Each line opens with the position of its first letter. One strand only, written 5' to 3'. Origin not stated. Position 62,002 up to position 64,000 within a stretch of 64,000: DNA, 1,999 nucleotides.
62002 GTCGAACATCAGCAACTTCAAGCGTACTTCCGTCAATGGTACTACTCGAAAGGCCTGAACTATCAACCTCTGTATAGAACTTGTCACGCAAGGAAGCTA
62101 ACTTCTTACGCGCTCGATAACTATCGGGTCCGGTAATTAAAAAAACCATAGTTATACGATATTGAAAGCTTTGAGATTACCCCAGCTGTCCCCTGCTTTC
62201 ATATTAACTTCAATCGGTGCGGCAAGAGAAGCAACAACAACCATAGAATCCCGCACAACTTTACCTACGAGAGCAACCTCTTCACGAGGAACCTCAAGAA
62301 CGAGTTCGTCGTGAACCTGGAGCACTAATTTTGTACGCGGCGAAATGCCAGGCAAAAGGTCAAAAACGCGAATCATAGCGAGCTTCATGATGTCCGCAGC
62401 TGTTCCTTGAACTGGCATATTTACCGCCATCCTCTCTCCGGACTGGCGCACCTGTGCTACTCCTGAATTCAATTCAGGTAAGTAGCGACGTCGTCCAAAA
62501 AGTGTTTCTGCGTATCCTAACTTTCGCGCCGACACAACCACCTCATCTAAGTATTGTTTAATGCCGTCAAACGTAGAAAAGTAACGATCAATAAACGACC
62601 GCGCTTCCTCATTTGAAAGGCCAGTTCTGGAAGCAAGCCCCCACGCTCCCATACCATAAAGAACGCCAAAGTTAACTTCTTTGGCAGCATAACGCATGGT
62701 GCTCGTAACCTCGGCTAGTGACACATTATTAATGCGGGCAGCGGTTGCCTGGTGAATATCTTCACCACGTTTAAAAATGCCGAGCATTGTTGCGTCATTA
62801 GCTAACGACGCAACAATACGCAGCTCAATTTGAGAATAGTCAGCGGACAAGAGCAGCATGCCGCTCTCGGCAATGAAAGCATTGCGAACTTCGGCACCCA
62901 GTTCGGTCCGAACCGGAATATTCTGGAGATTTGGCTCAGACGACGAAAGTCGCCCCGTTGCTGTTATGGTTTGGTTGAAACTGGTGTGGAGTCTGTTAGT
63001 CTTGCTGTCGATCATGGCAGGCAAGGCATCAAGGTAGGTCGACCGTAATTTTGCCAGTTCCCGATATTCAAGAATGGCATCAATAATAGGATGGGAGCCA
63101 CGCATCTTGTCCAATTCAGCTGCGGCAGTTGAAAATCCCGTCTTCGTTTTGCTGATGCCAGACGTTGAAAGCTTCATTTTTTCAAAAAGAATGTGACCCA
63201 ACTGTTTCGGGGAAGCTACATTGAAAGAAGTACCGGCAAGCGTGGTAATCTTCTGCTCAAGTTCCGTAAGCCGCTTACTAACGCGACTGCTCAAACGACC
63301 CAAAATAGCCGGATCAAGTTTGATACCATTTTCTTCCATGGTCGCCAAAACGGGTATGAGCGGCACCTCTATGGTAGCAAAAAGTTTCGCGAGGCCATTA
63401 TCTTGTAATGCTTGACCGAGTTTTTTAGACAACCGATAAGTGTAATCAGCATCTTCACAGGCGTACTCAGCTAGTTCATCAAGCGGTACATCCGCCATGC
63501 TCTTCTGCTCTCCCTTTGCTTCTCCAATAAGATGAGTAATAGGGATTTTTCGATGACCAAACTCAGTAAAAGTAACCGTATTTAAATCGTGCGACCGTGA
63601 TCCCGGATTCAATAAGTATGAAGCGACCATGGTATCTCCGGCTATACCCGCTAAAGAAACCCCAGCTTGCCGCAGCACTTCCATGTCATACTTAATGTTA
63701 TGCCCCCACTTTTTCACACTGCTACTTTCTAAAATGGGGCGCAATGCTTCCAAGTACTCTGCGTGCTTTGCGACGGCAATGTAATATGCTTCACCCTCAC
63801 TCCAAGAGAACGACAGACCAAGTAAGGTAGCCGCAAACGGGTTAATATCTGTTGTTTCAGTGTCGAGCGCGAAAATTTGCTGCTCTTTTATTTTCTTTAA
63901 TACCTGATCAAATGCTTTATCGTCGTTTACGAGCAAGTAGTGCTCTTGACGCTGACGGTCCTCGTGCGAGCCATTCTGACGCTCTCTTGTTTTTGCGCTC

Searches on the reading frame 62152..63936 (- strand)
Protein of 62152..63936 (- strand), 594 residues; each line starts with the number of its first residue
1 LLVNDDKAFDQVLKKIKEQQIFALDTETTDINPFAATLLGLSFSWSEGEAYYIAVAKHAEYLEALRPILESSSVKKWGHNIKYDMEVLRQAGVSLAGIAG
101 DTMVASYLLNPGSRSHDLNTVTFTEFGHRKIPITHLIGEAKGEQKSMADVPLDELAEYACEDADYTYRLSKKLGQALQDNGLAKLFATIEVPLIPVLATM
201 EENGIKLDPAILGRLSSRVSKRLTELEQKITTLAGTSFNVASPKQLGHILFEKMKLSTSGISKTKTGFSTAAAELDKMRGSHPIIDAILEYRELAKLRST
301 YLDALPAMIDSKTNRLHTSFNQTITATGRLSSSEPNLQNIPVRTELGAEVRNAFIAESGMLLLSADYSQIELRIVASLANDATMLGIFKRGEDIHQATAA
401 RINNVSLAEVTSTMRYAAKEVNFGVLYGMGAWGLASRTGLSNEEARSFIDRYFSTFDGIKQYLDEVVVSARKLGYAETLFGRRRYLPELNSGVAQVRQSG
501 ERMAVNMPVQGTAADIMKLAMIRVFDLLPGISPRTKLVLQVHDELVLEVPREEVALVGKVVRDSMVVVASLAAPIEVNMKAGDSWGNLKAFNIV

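Call 85: search_protein_families(library=pfam, proteins=[window:62152-63936:-], max_evalue=0.0001)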
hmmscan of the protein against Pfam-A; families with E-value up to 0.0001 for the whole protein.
window:62152-63936:- (594 aa): 3 families
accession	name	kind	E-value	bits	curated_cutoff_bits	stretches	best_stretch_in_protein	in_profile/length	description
PF00476.26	DNA_pol_A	-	2.1e-151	504.6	34.3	1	212-586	4-380/381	DNA polymerase family A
PF01612.26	DNA_pol_A_exo1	-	7.9e-29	101.1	23.6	1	3-177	4-172/173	3'-5' exonuclease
PF22619.2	DNA_polI_exo1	-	7.1e-13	49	27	1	26-133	3-107/140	DNA polymerase I, ribonuclease H-like domain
